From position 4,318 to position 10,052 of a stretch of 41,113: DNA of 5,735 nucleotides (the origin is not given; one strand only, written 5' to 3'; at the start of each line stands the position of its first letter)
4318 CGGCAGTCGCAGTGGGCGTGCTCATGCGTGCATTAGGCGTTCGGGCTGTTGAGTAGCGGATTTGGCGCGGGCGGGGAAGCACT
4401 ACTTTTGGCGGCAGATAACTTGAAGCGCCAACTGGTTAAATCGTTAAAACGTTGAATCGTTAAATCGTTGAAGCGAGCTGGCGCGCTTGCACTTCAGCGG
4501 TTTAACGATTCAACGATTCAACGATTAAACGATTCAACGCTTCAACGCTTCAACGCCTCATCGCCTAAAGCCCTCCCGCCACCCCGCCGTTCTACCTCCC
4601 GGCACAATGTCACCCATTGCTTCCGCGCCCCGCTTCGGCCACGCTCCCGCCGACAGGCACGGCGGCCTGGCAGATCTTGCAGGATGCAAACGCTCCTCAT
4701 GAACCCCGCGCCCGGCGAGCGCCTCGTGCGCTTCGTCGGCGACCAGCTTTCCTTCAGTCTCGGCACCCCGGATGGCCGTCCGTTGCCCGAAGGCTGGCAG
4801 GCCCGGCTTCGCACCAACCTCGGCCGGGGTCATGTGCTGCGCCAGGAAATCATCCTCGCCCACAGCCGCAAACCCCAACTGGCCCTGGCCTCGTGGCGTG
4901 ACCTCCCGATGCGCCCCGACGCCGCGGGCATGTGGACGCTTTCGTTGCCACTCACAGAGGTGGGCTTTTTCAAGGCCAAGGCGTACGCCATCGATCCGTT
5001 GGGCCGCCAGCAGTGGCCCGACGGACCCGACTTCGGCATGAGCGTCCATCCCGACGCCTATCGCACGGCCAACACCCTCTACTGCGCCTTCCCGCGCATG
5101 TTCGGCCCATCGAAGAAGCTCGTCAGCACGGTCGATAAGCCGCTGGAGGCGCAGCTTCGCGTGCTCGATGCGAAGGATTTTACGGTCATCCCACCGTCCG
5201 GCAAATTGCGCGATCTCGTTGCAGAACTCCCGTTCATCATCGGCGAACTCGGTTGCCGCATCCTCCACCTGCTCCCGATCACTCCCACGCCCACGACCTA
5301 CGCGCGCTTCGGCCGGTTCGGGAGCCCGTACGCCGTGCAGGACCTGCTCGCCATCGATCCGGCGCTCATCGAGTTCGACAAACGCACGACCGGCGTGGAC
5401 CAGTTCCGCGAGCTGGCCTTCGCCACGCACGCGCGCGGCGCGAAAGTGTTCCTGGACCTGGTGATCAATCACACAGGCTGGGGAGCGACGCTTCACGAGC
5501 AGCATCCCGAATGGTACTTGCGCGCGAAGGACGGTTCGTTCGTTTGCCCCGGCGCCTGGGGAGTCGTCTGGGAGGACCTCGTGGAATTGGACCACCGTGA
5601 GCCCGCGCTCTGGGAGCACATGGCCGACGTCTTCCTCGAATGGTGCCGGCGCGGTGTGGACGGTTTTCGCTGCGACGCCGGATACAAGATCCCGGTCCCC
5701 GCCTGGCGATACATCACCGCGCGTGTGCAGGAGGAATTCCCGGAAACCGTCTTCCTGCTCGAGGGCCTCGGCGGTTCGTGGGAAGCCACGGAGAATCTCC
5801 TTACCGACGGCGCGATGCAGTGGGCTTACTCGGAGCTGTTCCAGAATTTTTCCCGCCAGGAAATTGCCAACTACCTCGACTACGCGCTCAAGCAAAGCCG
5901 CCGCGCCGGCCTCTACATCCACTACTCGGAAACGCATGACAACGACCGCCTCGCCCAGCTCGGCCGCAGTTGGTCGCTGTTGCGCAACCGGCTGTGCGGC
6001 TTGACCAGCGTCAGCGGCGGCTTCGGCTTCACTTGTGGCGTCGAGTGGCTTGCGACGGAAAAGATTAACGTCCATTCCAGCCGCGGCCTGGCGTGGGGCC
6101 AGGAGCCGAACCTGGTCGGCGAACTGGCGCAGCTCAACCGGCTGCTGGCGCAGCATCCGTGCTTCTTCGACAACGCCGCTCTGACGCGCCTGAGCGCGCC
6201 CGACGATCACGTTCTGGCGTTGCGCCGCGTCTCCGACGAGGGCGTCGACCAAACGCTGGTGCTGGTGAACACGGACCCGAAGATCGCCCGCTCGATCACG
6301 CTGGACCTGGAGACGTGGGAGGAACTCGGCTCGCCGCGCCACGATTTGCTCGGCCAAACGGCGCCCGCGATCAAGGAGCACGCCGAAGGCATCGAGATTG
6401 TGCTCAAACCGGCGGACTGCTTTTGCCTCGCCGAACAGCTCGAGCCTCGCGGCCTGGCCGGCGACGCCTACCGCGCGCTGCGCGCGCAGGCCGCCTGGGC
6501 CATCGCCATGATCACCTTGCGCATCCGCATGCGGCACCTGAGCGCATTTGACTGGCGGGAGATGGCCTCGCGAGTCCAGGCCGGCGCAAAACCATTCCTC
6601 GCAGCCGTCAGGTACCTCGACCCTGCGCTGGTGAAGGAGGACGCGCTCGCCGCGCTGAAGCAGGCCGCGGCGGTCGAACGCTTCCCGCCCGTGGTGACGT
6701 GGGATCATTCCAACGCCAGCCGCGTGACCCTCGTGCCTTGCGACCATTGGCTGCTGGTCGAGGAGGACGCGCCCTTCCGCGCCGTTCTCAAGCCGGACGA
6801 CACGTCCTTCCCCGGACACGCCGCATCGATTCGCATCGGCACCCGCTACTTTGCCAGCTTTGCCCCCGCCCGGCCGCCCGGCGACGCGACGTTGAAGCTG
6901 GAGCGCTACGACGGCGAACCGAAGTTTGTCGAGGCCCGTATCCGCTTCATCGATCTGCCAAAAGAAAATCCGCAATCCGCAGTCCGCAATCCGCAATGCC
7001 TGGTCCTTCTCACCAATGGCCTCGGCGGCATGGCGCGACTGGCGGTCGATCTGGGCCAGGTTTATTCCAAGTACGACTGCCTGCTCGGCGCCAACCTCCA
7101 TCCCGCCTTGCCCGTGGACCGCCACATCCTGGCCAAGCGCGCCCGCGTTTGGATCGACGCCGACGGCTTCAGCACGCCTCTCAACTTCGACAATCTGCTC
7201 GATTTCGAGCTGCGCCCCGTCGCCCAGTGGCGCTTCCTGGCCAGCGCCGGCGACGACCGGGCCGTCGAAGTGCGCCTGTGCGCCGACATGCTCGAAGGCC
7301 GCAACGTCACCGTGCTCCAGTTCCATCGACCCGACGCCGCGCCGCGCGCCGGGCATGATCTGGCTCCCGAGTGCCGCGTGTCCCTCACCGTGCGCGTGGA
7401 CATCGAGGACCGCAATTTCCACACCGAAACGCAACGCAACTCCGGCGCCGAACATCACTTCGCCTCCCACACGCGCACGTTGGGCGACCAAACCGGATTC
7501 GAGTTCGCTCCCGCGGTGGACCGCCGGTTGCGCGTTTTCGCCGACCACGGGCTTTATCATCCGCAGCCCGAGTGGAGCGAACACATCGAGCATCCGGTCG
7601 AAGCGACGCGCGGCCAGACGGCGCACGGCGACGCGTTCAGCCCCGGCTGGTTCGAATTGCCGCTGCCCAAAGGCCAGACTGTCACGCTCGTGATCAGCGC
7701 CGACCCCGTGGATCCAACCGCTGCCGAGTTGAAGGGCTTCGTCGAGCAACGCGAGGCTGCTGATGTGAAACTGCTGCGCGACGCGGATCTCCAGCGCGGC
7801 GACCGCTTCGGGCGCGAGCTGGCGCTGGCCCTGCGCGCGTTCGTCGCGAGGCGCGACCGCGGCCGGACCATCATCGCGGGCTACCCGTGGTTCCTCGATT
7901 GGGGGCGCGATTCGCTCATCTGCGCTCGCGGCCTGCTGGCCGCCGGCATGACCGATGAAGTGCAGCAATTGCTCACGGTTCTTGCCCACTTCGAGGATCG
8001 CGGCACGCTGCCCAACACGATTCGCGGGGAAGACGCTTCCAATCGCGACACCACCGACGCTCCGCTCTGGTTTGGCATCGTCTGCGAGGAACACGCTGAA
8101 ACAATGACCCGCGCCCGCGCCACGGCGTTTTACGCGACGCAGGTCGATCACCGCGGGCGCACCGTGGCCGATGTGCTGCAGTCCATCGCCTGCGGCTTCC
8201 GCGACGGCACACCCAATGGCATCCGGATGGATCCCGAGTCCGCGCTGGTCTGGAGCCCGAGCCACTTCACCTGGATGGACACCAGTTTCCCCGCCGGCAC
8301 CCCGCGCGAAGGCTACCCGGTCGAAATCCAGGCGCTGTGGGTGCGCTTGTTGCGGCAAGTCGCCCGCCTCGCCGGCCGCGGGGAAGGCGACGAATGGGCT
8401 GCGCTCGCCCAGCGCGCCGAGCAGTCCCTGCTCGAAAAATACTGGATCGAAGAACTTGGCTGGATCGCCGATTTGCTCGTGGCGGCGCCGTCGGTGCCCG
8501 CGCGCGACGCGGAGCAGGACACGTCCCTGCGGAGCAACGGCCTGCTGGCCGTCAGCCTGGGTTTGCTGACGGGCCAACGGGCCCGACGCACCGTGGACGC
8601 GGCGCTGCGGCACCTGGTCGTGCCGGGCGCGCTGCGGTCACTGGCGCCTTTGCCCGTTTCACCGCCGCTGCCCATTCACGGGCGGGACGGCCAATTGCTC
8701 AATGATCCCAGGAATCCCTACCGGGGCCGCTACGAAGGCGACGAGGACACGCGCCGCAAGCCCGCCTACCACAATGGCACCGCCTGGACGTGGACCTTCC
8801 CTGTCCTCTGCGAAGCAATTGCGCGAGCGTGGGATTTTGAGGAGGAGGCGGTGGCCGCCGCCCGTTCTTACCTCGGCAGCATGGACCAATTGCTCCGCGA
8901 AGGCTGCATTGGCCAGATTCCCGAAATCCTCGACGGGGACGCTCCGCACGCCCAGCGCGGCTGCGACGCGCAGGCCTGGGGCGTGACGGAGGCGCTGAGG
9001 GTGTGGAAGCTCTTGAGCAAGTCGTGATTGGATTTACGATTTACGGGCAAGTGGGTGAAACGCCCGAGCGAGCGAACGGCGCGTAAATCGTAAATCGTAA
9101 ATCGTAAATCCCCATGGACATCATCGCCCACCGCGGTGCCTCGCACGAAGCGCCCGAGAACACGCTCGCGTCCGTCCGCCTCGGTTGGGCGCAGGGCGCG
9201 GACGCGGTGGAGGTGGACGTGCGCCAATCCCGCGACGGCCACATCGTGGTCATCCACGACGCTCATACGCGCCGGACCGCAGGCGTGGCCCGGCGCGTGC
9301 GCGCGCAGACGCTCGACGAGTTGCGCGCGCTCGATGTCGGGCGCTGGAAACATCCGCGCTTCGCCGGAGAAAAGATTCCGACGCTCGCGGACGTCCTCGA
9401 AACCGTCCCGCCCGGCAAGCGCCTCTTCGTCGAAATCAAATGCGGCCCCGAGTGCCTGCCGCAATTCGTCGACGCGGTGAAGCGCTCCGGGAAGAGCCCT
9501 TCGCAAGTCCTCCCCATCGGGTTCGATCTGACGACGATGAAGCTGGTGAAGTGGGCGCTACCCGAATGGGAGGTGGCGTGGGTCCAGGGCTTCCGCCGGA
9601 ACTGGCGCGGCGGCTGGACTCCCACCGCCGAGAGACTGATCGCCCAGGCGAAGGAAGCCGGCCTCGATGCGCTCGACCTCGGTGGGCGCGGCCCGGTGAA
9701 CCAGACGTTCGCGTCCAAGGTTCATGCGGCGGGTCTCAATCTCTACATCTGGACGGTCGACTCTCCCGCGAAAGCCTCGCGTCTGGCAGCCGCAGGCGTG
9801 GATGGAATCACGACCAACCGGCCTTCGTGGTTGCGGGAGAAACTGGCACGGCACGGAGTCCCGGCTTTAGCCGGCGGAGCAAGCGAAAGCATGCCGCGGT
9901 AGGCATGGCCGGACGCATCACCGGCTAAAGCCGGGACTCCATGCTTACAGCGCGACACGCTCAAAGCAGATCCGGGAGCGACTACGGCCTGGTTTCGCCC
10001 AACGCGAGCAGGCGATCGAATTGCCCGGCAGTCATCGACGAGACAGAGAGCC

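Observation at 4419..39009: Recurring architecture: gene-boundary palindromes whose arms are tandem arrays of 7-10 nt units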

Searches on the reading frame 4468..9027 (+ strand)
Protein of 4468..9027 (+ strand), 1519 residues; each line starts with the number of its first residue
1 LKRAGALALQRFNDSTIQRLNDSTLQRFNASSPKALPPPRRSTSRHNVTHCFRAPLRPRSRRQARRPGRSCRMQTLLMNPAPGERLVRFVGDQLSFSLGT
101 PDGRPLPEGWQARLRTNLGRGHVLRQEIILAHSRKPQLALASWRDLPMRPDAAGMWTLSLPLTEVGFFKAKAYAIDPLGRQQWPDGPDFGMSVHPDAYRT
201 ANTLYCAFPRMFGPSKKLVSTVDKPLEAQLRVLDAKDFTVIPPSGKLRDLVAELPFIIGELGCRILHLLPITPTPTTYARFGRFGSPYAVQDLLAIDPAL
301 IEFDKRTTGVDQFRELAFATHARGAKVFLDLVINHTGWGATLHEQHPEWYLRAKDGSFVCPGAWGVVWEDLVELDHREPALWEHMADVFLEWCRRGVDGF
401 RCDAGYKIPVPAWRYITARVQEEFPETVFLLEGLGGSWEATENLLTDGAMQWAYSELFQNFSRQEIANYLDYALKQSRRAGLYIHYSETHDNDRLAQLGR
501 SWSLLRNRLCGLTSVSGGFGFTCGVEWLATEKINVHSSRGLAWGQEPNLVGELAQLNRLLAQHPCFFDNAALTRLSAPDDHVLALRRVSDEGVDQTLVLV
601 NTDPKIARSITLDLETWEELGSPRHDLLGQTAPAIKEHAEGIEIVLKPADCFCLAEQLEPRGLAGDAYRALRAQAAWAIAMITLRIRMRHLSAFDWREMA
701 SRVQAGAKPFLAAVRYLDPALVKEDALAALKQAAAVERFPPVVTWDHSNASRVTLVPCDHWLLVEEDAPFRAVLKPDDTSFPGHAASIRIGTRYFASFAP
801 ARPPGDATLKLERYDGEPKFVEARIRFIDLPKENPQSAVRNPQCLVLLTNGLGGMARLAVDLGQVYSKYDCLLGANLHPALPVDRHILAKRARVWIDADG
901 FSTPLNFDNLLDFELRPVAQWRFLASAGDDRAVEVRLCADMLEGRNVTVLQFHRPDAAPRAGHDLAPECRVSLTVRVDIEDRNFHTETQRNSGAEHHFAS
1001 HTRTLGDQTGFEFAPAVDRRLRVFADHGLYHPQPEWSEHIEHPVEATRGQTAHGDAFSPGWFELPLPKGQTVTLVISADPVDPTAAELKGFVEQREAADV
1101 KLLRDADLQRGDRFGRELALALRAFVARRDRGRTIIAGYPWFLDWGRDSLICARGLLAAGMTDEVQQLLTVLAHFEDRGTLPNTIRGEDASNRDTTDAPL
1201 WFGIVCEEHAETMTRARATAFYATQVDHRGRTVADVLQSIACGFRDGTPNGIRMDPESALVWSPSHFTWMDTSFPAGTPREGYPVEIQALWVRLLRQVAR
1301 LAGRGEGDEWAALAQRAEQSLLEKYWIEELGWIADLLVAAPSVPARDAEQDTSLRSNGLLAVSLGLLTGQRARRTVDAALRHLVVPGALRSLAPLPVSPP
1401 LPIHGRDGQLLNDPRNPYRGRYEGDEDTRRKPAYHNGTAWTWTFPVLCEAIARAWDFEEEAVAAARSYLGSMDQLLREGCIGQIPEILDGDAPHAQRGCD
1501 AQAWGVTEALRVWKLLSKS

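Call 18: search_protein_families(library=pfam, proteins=[window:4468-9027:+])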
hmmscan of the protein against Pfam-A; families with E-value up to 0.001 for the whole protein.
window:4468-9027:+ (1519 aa): 4 families
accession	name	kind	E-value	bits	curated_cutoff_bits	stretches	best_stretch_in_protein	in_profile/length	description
PF06202.20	GDE_C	-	9.5e-61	206.2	21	1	1125-1511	6-367/367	Amylo-alpha-1,6-glucosidase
PF12439.13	GDE_N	-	1.9e-26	93.3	27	1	846-1073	3-219/219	Glycogen debranching enzyme N terminal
PF00128.31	Alpha-amylase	-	8.5e-11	42.2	22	1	245-408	16-193/446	Alpha amylase, catalytic domain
PF14701.12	hDGE_amylase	-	1.6e-05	24.7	27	0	280-349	46-116/439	Glycogen debranching enzyme, glucanotransferase domain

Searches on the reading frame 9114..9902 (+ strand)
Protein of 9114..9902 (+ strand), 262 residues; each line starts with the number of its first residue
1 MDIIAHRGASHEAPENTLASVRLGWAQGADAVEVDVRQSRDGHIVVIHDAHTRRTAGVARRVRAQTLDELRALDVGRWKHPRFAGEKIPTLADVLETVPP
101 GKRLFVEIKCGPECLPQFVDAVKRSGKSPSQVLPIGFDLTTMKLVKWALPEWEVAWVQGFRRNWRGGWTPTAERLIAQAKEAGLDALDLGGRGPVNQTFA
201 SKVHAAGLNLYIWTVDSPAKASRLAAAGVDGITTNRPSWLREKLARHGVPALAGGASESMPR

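Call 18: search_protein_families(library=pfam, proteins=[window:9114-9902:+])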
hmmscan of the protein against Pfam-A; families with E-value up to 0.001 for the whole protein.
window:9114-9902:+ (262 aa): 2 families
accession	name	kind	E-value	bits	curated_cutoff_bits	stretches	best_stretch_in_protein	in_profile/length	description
PF03009.23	GDPD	-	1.5e-40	140.3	23.6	1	6-237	1-242/244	Glycerophosphoryl diester phosphodiesterase family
PF13653.12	GDPD_2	-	1.3e-05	26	27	1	211-237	3-29/30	Glycerophosphoryl diester phosphodiesterase family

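Call 48: find_encoding_contigs(protein=window:9114-9902:+, flank=10000, max_places=6)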
Protein window:9114-9902:+ (262 aa): 2 contigs read that carry it; 2 places shown.
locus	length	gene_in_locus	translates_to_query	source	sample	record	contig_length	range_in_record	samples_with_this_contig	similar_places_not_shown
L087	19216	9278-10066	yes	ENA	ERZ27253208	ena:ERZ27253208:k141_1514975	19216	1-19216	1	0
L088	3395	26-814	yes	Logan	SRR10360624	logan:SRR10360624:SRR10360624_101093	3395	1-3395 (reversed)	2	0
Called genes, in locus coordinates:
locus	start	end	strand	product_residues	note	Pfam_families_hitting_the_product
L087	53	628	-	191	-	PF00849:PseudoU_synth_2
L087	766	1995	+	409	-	PF01494:FAD_binding_3 (weak), PF03486:HI0933_like (faint), PF07992:Pyr_redox_2 (weak), PF01266:DAO (faint), PF13450:NAD_binding_8 (faint), PF13738:Pyr_redox_3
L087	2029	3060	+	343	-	-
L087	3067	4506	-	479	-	PF07690:MFS_1, PF00854:PTR2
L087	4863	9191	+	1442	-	PF00128:Alpha-amylase, PF14701:hDGE_amylase (faint), PF12439:GDE_N, PF06202:GDE_C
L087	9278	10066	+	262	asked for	PF03009:GDPD, PF13653:GDPD_2 (faint)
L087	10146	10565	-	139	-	PF01878:EVE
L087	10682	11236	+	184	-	PF01923:Cob_adeno_trans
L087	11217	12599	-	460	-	PF07995:GSDH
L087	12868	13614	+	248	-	PF02146:SIR2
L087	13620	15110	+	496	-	PF00128:Alpha-amylase (faint)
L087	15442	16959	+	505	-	PF00004:AAA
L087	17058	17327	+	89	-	-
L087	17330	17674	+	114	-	-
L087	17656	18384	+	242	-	-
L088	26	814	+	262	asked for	PF03009:GDPD, PF13653:GDPD_2 (faint)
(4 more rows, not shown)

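Call 69: find_homologous_proteins(query=window:9114-9902:+, max_evalue=1e-60)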
Query window:9114-9902:+ (262 aa): 1704 proteins with E <= 1e-60 among 8000 candidates; the best 120 are listed.
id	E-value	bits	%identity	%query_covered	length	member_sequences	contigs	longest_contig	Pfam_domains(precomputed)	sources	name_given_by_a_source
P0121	1.8e-156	538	91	100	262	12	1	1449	PF03009.24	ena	-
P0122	1.2e-148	512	89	94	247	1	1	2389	PF13653.13,PF03009.24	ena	-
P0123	4.8e-148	510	91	94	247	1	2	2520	PF03009.24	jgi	jgi:glycerophosphoryl diester phosphodiesterase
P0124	1.2e-147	509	90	94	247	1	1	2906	PF03009.24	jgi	jgi:glycerophosphoryl diester phosphodiesterase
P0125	6.2e-147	506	89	94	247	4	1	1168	PF03009.24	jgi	-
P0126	4.1e-146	504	89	94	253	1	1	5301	PF03009.24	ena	-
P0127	1.3e-144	499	89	94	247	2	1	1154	PF03009.24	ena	-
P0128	1.1e-142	492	86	96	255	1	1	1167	PF03009.24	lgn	-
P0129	6.8e-142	490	87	94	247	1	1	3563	PF13653.13,PF03009.24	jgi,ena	-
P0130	6.9e-142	490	88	92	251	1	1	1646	PF03009.24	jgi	jgi:glycerophosphoryl diester phosphodiesterase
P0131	1.3e-140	486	87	94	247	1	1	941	PF13653.13,PF03009.24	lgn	-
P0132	2.6e-140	485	87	93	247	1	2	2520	PF03009.24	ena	-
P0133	2.9e-140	485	87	94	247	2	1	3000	PF13653.13,PF03009.24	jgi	jgi:glycerophosphoryl diester phosphodiesterase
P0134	1.4e-139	482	87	94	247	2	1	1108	PF03009.24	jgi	jgi:glycerophosphoryl diester phosphodiesterase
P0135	1.5e-139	482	87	94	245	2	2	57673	PF13653.13,PF03009.24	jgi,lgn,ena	-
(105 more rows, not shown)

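Call 70: find_encoding_contigs(protein=P0135, flank=10000, max_places=2)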
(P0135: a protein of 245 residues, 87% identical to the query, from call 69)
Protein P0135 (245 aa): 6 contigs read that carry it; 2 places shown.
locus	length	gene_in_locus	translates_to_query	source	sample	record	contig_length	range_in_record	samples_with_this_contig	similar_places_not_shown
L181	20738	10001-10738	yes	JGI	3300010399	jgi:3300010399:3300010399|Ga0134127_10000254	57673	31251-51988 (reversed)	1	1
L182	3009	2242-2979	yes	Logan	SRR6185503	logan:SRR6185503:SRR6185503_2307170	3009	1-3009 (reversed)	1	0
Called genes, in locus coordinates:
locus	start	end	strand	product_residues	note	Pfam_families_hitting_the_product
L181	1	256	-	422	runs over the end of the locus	PF00578:AhpC-TSA, PF08534:Redoxin, PF00085:Thioredoxin (weak), PF13905:Thioredoxin_8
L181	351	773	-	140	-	-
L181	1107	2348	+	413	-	PF01266:DAO (faint), PF07992:Pyr_redox_2, PF13450:NAD_binding_8 (faint), PF13738:Pyr_redox_3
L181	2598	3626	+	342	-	-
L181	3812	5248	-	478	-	PF07690:MFS_1, PF00854:PTR2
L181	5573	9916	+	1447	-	PF00128:Alpha-amylase, PF12439:GDE_N, PF06202:GDE_C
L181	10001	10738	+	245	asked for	PF03009:GDPD, PF13653:GDPD_2 (weak)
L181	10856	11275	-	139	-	PF01878:EVE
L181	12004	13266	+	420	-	PF01011:PQQ (faint), PF13360:PQQ_2, PF13570:Beta-prop_ACSF4 (weak)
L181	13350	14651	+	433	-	PF13360:PQQ_2, PF13570:Beta-prop_ACSF4 (faint), PF13360:PQQ_2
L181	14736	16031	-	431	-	-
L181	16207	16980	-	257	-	PF00977:His_biosynth, PF03060:NMO (faint)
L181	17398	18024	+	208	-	PF13036:LpoB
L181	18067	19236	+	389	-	PF07719:TPR_2 (faint), PF13432:TPR_16 (faint)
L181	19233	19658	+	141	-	PF07233:DUF1425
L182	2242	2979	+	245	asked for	PF03009:GDPD, PF13653:GDPD_2 (weak)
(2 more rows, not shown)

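Call 71: find_encoding_contigs(protein=P0126, flank=10000, max_places=1)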
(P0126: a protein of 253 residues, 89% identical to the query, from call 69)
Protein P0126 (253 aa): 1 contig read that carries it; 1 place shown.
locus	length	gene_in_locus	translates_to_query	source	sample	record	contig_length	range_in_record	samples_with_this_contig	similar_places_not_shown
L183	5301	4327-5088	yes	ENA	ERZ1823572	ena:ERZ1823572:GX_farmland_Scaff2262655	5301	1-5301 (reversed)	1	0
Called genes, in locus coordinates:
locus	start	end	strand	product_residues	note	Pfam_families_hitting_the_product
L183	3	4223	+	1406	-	?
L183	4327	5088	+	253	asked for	PF03009:GDPD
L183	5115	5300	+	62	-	?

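Call 72: find_encoding_contigs(protein=P0124, flank=10000, max_places=1)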
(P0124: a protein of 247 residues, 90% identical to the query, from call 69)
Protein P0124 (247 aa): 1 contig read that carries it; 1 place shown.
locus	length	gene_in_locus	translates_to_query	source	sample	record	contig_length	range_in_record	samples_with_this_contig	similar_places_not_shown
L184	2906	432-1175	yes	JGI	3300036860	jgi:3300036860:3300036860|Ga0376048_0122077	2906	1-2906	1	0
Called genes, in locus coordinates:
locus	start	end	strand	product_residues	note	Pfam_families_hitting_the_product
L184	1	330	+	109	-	?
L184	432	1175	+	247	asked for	PF03009:GDPD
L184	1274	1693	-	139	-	PF01878:EVE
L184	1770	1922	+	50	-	PF01923:Cob_adeno_trans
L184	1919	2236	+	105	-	PF01923:Cob_adeno_trans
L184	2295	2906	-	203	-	?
